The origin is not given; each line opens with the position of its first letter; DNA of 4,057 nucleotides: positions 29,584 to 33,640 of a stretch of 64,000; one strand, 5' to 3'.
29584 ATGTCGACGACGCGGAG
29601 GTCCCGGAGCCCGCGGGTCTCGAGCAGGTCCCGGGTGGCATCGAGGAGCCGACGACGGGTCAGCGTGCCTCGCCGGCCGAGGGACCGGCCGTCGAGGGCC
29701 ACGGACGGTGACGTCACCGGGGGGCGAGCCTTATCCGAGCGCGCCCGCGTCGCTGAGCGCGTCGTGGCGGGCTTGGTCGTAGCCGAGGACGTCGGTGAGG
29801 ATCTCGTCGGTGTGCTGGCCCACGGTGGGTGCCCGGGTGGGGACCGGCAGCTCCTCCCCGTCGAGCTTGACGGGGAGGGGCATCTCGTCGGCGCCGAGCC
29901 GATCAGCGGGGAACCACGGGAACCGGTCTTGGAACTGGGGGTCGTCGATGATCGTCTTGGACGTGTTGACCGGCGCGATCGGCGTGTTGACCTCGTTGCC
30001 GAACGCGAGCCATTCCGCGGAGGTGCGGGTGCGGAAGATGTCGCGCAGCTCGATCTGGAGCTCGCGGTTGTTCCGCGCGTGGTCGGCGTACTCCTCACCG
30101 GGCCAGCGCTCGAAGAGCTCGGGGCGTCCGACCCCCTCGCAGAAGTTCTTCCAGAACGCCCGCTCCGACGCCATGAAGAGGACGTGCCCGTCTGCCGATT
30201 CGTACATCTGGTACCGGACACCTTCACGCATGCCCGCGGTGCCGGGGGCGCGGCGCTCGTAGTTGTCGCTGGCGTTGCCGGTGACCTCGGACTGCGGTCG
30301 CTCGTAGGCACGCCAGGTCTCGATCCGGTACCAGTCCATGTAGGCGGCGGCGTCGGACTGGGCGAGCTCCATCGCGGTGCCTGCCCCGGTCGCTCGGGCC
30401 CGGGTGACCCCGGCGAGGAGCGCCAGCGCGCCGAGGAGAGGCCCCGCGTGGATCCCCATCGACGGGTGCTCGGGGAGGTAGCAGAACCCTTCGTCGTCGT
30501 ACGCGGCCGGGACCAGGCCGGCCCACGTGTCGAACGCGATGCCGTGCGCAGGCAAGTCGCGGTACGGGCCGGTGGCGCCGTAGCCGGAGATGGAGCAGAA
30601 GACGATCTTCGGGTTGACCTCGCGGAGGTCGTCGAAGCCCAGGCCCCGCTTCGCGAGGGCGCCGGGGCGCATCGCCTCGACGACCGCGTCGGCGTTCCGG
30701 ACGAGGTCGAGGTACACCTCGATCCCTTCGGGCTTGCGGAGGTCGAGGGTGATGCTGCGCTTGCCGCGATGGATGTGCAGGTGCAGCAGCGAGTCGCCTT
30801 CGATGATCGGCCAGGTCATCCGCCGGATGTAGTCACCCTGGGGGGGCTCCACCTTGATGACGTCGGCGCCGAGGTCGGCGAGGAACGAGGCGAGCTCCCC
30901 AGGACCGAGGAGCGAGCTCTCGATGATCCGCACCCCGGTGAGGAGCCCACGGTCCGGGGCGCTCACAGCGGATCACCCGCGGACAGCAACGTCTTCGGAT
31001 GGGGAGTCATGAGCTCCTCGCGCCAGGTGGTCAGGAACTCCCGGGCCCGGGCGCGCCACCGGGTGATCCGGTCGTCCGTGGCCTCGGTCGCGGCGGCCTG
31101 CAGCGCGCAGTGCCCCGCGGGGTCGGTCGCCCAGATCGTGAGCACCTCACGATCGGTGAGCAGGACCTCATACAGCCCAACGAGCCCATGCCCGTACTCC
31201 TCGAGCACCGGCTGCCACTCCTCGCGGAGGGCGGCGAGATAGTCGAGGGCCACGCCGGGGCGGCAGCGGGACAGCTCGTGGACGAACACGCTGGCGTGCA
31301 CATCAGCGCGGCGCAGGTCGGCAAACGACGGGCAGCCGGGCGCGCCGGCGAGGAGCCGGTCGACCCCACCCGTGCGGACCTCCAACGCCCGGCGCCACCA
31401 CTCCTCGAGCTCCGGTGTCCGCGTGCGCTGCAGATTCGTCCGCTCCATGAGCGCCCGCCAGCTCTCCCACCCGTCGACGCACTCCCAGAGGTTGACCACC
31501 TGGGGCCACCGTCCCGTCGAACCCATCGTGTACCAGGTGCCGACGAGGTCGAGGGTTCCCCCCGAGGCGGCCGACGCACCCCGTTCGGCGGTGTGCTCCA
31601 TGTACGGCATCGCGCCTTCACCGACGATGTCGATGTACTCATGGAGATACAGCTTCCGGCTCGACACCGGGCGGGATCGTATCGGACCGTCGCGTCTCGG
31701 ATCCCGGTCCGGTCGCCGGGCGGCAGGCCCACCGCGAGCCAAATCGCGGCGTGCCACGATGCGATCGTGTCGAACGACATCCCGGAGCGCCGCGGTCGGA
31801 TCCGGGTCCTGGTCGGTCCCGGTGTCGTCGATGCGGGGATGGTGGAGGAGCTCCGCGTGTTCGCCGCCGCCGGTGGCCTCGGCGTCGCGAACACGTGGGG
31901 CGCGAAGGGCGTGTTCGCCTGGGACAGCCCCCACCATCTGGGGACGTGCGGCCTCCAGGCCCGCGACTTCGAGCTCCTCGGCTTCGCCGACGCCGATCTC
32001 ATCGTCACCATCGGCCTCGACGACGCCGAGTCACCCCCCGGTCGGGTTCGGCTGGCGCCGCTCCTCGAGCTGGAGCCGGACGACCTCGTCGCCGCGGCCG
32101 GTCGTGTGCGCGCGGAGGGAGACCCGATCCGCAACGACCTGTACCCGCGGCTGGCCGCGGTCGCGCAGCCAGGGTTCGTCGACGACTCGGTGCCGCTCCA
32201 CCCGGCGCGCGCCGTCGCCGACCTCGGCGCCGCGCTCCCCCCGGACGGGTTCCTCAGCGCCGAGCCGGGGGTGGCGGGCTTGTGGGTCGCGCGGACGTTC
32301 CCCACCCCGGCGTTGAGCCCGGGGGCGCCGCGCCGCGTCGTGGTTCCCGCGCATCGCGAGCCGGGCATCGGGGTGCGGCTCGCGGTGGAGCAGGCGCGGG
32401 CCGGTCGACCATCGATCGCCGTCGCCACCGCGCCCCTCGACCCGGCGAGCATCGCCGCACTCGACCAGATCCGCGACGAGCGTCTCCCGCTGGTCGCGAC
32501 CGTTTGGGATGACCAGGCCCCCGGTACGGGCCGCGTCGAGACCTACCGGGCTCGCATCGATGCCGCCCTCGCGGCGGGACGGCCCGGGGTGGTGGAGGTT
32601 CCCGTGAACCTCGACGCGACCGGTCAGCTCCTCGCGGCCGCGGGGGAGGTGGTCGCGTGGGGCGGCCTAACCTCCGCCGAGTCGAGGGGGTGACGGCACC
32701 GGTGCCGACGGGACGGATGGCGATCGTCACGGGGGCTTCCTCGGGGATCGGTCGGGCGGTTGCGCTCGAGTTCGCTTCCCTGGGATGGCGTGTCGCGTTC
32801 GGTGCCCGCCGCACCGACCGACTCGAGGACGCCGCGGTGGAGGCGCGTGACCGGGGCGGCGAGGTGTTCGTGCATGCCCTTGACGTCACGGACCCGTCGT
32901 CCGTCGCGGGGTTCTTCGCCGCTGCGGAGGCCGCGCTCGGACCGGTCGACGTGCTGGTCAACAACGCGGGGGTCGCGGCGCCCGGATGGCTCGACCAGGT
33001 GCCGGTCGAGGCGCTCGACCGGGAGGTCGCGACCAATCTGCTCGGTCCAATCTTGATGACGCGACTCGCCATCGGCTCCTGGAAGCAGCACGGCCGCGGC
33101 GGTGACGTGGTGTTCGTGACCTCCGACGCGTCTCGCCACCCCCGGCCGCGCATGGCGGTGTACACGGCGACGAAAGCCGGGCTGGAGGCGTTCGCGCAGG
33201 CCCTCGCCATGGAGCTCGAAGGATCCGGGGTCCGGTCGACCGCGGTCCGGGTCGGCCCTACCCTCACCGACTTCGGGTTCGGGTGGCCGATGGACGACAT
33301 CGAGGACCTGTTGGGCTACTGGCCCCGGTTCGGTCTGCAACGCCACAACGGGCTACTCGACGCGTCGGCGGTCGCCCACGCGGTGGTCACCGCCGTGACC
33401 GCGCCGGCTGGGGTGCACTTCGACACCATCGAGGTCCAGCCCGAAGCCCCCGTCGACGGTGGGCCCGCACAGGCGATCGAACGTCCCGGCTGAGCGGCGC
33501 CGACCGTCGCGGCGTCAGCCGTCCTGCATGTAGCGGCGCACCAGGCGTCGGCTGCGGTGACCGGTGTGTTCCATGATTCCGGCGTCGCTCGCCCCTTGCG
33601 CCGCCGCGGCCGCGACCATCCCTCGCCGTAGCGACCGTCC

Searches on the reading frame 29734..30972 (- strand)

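Call 10: search_protein_families(library=pfam, proteins=[window:29734-30972:-], max_evalue=0.001)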
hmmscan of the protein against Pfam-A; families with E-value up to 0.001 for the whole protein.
window:29734-30972:- (413 aa): 1 family
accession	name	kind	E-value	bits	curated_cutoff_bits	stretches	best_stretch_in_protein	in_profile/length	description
PF02515.22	CoA_transf_3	-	2.4e-80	270.8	23.3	1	11-388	1-366/366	CoA-transferase family III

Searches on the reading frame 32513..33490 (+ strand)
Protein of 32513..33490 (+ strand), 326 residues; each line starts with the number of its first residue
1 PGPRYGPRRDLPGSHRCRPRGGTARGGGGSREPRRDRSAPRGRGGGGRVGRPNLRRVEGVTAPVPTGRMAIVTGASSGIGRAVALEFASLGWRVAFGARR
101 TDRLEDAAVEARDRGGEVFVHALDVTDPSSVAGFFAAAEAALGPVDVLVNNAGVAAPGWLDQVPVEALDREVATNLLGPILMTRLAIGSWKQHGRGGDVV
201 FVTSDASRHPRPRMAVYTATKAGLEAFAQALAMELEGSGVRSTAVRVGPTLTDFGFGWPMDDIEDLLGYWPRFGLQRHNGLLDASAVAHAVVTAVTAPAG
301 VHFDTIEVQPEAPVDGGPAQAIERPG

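Call 10: search_protein_families(library=pfam, proteins=[window:32513-33490:+], max_evalue=0.001)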
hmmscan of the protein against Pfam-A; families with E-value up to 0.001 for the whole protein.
window:32513-33490:+ (326 aa): 4 families
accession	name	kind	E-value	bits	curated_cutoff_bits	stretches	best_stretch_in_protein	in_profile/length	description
PF00106.31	adh_short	-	7.1e-47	159.8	26.6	1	69-254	2-186/195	short chain dehydrogenase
PF13561.12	adh_short_C2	-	7.4e-35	121.1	27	1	74-259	1-185/236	Enoyl-(Acyl carrier protein) reductase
PF08659.16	KR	-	1.2e-10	42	22.6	1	71-248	4-176/180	KR domain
PF01370.27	Epimerase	-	2.7e-06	27.4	20.9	1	71-233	2-158/240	NAD dependent epimerase/dehydratase family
